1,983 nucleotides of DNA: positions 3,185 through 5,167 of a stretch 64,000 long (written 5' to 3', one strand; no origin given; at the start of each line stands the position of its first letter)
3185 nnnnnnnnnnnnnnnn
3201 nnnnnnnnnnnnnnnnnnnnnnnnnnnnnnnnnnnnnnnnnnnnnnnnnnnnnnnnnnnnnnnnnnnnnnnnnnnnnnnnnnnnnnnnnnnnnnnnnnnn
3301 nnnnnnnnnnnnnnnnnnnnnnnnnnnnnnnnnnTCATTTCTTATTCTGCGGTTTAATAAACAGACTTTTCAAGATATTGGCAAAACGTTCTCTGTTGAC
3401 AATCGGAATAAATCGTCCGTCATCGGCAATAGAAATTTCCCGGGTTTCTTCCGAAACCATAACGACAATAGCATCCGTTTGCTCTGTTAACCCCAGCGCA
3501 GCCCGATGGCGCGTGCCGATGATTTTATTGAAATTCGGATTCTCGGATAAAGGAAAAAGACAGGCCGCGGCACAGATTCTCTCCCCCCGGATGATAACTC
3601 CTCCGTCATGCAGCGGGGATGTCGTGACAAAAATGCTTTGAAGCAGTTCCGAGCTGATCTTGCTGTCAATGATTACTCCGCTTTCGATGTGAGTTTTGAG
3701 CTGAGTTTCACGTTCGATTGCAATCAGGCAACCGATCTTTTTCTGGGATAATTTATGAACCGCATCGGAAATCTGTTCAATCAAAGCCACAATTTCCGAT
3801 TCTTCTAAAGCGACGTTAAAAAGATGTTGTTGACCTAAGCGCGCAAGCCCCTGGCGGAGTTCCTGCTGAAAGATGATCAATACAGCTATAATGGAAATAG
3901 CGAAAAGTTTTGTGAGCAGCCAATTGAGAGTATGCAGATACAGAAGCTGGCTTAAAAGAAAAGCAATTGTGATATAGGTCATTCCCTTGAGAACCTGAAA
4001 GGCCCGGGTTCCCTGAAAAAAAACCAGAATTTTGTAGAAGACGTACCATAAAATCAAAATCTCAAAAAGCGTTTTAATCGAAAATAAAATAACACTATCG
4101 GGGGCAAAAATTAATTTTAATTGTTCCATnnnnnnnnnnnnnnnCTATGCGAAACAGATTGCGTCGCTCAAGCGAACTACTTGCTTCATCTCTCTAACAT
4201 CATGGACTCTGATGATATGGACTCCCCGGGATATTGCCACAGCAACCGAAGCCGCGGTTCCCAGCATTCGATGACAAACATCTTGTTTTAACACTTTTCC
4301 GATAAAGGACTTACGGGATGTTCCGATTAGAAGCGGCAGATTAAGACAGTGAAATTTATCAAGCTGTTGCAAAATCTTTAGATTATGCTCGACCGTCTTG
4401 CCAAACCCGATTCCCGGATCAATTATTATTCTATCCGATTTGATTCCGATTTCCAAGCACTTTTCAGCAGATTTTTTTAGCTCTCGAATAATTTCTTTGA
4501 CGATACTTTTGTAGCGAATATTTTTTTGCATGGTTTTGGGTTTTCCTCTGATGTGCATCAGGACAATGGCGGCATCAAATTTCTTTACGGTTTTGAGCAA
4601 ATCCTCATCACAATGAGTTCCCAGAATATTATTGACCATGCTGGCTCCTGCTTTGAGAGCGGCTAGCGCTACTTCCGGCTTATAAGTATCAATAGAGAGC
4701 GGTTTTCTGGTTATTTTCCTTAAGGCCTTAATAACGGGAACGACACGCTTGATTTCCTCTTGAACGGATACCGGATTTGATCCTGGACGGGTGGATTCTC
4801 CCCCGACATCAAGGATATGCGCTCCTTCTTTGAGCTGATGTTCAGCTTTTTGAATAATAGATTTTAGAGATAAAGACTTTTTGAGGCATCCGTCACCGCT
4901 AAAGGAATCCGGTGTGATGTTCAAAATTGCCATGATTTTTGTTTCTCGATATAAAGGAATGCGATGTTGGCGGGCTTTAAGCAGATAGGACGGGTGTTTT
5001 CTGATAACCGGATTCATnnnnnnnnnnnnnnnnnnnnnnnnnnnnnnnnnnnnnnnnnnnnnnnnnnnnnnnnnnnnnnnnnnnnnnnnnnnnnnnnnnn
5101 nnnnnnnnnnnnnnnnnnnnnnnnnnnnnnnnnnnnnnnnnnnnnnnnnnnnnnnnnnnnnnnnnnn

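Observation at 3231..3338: Unannotated 35-codon ORF, ATGA-coupled to cdaA, that resembles only the TM anchor of the c-di-AMP cyclase regulator CdaR/YbbR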

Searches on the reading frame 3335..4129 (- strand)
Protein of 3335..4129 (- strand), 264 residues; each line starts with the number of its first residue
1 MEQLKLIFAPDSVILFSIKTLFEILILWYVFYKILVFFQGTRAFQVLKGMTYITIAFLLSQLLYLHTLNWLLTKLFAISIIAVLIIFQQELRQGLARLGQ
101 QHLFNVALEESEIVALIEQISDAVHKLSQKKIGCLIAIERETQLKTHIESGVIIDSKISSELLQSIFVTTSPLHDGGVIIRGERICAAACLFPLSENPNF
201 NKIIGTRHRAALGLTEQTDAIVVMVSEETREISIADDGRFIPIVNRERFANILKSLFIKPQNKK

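Call 3: search_protein_families(library=pfam, proteins=[window:3335-4129:-], max_evalue=1)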
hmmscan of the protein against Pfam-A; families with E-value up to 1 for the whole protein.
window:3335-4129:- (264 aa): 2 families
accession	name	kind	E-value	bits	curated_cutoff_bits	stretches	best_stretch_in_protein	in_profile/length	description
PF02457.21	DAC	-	3.1e-42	143.4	27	1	122-239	2-118/119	DisA bacterial checkpoint controller nucleotide-binding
PF19293.4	CdaA_N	-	7.7e-06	26.4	23.8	1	14-91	3-81/81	CdaA N-terminal transmembrane domain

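Call 4: search_protein_families(library=ncbifam, proteins=[window:3335-4129:-], max_evalue=1)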
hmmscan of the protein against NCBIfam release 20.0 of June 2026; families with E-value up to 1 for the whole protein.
window:3335-4129:- (264 aa): 5 families
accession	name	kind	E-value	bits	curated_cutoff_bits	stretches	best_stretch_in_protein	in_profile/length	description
TIGR00159.1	TIGR00159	equivalog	1.1e-70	237.9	188.8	1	14-242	7-235/254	diadenylate cyclase CdaA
NF038328.1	c-di-AMP_CdaS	exception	7e-44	149.7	225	1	117-243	64-190/191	sporulation-specific diadenylate cyclase CdaS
NF038327.1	c-di-AMP_CdaM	exception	1e-42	146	225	1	75-256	6-189/196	diadenylate cyclase CdaM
NF010009.0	PRK13482.1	equivalog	7.7e-09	35.2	201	1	118-236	20-134/357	DNA integrity scanning diadenylate cyclase DisA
NF041371.1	Diadnylcyc_Halo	equivalog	7.7e-05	22.2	430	1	176-241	195-262/270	diadenylate cyclase DacZ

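Call 6: find_related_loci(query=window:3335-4129:-, collection=genome_contigs, flank=6000)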
Query window:3335-4129:- (264 aa) in genome_contigs; peptide patterns used: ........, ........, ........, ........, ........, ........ (x = any residue, [..] = any of these).
103 stretches matched a pattern; 16 encode a relative of the query (tblastn E <= 1e-3); 16 distinct loci.
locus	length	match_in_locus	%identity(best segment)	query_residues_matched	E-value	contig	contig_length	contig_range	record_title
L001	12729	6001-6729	75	18-260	1e-123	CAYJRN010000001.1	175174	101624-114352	MAG TPA_asm: uncultured Planctomycetales bacterium isolate ERP125453_co1_226 genome assembly, contig: NODE_20_length_175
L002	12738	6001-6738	72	17-262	2e-122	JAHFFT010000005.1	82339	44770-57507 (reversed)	MAG: Candidatus Omnitrophota bacterium isolate nzgw299 NODE_118_length_82340_cov_6.210377, whole genome shotgun sequence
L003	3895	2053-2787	71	18-262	3e-122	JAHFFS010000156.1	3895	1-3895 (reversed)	MAG: Candidatus Omnitrophota bacterium isolate nzgw298 NODE_64514_length_3896_cov_3.666225, whole genome shotgun sequenc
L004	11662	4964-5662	74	27-259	6e-119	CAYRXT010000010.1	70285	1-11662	MAG TPA_asm: uncultured Planctomycetales bacterium isolate SRP141376_co4_105 genome assembly, contig: NODE_678_length_70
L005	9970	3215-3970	68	13-264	3e-116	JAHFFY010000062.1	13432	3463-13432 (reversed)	MAG: Candidatus Omnitrophota bacterium isolate nzgw302 NODE_6819_length_13433_cov_4.259465, whole genome shotgun sequenc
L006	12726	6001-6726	65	17-258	2e-109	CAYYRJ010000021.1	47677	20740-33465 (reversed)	MAG TPA_asm: uncultured Planctomycetales bacterium isolate SRP278252_co1_150 genome assembly, contig: NODE_985_length_47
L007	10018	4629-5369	65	2-248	1e-109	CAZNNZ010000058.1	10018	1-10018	MAG TPA_asm: uncultured Planctomycetales bacterium isolate SRP278252_co2_854 genome assembly, contig: NODE_14242_length_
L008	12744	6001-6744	73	17-264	5e-108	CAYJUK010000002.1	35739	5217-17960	MAG TPA_asm: uncultured Planctomycetales bacterium isolate ERP125453_co1_189 genome assembly, contig: NODE_936_length_35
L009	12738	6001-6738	63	17-262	1e-105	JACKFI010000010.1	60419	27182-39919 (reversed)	MAG: Candidatus Omnitrophota bacterium isolate HK-STAS-OMNI-1 HK-STAS-OMNI-1_10, whole genome shotgun sequence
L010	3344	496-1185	67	35-264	8e-106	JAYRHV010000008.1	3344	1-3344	MAG: Candidatus Omnitrophota bacterium isolate SZ_szas25bin.37 k141_59991, whole genome shotgun sequence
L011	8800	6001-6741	61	18-264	1e-101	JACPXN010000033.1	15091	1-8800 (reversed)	MAG: Candidatus Omnitrophota bacterium isolate NC_groundwater_838_Pr1_B-0.1um_54_17 Montesol18_Bp1_scaffold_379297, whol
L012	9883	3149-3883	66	17-261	7e-99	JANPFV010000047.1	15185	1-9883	MAG: Candidatus Omnitrophota bacterium isolate VAR_69_metabat_93 VAR_69_k141_4240602, whole genome shotgun sequence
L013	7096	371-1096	65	17-258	8e-96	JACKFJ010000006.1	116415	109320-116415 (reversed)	MAG: Candidatus Omnitrophota bacterium isolate HK-STAS-OMNI-2 HK-STAS-OMNI-2_6, whole genome shotgun sequence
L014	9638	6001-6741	70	18-264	2e-110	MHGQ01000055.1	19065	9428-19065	MAG: Omnitrophica WOR_2 bacterium RIFCSPHIGHO2_02_FULL_50_17 rifcsphigho2_02_scaffold_4739, whole genome shotgun sequenc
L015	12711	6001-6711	43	23-255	7e-61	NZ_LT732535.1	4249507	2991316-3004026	Sediminibacillus massiliensis isolate Aquibacillus massiliensis, whole genome shotgun sequence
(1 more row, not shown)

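Call 35: find_homologous_proteins(query=L015:6773-8005:+, max_evalue=0.00001)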
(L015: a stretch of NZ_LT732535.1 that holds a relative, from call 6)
Query L015:6773-8005:+ (411 aa): 523 proteins with E <= 0.00001 among 8000 candidates; the best 120 are listed.
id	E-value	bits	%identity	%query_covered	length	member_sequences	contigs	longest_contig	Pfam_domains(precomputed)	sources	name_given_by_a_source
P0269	6.5e-253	857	100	100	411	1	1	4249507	PF07949.18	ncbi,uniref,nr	ncbi:CdaR family protein [Sediminibacillus massiliensis]|uniref:CdaR family protein n=1 Tax=Sedimini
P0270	7.5e-146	504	59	100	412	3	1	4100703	PF07949.18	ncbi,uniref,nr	ncbi:hypothetical protein ERJ70_00480 [Sediminibacillus dalangtanensis]|uniref:YbbR domain-containin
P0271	1.1e-144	500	60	100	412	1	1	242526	PF07949.18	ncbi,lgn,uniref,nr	ncbi:CdaR family protein [Sediminibacillus albus]|uniref:YbbR domain-containing protein n=1 Tax=Sedi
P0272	1.5e-142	493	58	100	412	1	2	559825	PF07949.18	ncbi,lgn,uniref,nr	ncbi:CdaR family protein [Virgibacillus senegalensis]|uniref:CdaR family protein n=1 Tax=Virgibacill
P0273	1.9e-131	457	55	98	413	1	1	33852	PF07949.18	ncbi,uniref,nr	ncbi:CdaR family protein [Aquibacillus saliphilus]|uniref:CdaR family protein n=1 Tax=Aquibacillus s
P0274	9.8e-127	441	52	100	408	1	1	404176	PF07949.18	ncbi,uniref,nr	ncbi:CdaR family protein [Lentibacillus jeotgali]|uniref:CdaR family protein n=1 Tax=Lentibacillus j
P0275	2.6e-126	440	52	100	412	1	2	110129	PF07949.18,PF07523.19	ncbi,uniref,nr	ncbi:CdaR family protein [Aquibacillus koreensis]|uniref:CdaR family protein n=1 Tax=Aquibacillus ko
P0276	1.7e-124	434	50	100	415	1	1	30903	PF07949.18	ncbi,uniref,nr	ncbi:CdaR family protein [Aquibacillus kalidii]|uniref:CdaR family protein n=1 Tax=Aquibacillus kali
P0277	7.6e-124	432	53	100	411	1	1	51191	PF07949.18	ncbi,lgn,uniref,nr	ncbi:YbbR-like domain-containing protein [Aquibacillus albus]|uniref:YbbR domain-containing protein 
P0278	2.9e-123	430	51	100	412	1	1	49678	PF07949.18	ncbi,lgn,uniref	ncbi:YbbR-like domain-containing protein [Radiobacillus sp. PE A8.2]|uniref:CdaR family protein n=1 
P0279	9.7e-123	428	51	100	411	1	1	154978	PF07949.18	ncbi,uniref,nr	ncbi:YbbR-like domain-containing protein [Aquibacillus salsiterrae]|uniref:CdaR family protein n=1 T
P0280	1.2e-121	425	52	100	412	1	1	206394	PF07949.18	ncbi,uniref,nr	ncbi:CdaR family protein [Aquibacillus rhizosphaerae]|uniref:CdaR family protein n=1 Tax=Aquibacillu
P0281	5.4e-121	422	49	100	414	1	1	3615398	PF07949.18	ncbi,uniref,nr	ncbi:CdaR family protein [Radiobacillus deserti]|uniref:YbbR-like domain-containing protein n=1 Tax=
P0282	7.2e-120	419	49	100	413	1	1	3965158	PF07949.18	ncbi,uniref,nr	ncbi:hypothetical protein KO561_00785 [Radiobacillus kanasensis]|uniref:CdaR family protein n=1 Tax=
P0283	2.1e-119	417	53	97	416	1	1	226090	PF07949.18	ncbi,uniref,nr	ncbi:hypothetical protein GH741_14195 [Aquibacillus halophilus]|uniref:YbbR-like domain-containing p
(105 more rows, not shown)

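Call 51: search_solved_structures(query=P0269, max_evalue=0.01)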
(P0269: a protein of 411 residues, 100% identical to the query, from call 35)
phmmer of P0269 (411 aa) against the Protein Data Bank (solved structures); distinct sequences matched with E-value up to 0.01: 5.
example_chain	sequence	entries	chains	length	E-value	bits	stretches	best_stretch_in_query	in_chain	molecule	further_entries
5hqh_A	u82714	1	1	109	8.7e-15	58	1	43-146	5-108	Lmo2119 protein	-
2kq1_A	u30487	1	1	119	1.2e-12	51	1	54-151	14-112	BH0266 protein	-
4qdy_A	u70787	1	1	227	3.5e-10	42.8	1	50-222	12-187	conserved hypothetical protein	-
2kxy_A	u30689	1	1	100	4.7e-05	25.9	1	228-318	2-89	Uncharacterized protein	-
2l3u_A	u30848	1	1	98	0.00055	22.4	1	325-398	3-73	YbbR family protein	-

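Call 52: search_solved_structures(query=window:3338-4129:-, max_evalue=0.00001)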
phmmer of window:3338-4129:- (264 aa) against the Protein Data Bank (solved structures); distinct sequences matched with E-value up to 0.00001: 17.
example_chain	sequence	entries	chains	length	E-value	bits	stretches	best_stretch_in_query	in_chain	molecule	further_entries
9g69_C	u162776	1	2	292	3.6e-49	170.8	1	15-259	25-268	Diadenylate cyclase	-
6gyw_A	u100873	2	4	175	4e-38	134.6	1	115-254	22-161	Diadenylate cyclase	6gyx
6gyy_A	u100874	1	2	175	1.5e-37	132.8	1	115-254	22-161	Diadenylate cyclase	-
6huw_A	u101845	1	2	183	1.7e-36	129.3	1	115-259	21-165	Diadenylate cyclase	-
9g0g_A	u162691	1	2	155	1.9e-36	129.1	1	115-257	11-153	Cyclic di-AMP synthase CdaA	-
8ogk_A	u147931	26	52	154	2.8e-36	128.6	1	115-254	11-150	Cyclic di-AMP synthase CdaA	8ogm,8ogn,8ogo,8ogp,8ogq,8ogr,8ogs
7ojs_H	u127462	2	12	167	2.9e-36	128.5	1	116-259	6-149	Cyclic di-AMP synthase CdaA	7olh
6hvl_A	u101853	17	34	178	3.3e-35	125.1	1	112-255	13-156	Diadenylate cyclase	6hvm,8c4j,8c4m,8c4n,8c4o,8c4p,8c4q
6hvn_A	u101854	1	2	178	3.5e-35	125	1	112-255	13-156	Diadenylate cyclase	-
4rv7_A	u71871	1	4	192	3.8e-35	124.9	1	112-255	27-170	Diadenylate cyclase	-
8ofg_A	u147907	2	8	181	2.8e-33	118.8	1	116-258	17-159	Diadenylate cyclase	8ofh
7l8n_A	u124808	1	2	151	1.6e-32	116.3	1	116-258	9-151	Diadenylate cyclase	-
8ofo_AAA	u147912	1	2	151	3.7e-32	115.1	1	116-254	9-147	Diadenylate cyclase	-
7dfx_A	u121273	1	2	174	1.2e-26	97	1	117-255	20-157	DAC domain-containing protein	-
7dg0_A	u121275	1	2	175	1.3e-26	97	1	117-255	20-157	DAC domain-containing protein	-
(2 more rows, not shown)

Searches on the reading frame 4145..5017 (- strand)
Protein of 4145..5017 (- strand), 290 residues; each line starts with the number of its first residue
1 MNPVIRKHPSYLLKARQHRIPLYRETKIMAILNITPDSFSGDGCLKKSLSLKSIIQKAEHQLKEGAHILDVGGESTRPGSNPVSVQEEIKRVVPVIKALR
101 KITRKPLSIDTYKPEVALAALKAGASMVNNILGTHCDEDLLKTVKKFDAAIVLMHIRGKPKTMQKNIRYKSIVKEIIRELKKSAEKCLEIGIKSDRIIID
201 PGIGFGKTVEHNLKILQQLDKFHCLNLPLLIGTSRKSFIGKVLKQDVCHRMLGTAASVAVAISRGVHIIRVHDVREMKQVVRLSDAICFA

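Call 3: search_protein_families(library=pfam, proteins=[window:4145-5017:-], max_evalue=1)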
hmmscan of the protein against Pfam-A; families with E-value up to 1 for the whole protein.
window:4145-5017:- (290 aa): 3 families
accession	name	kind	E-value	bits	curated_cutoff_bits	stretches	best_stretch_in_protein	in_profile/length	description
PF00809.28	Pterin_bind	-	1.9e-84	283.6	25.5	1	29-272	1-244/244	Pterin binding enzyme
PF19823.4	DUF6305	-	0.076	13.1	25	0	138-168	72-102/154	Domain of unknown function (DUF6305)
PF02059.20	IL3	-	0.077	13.5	25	1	157-186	5-35/117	Interleukin-3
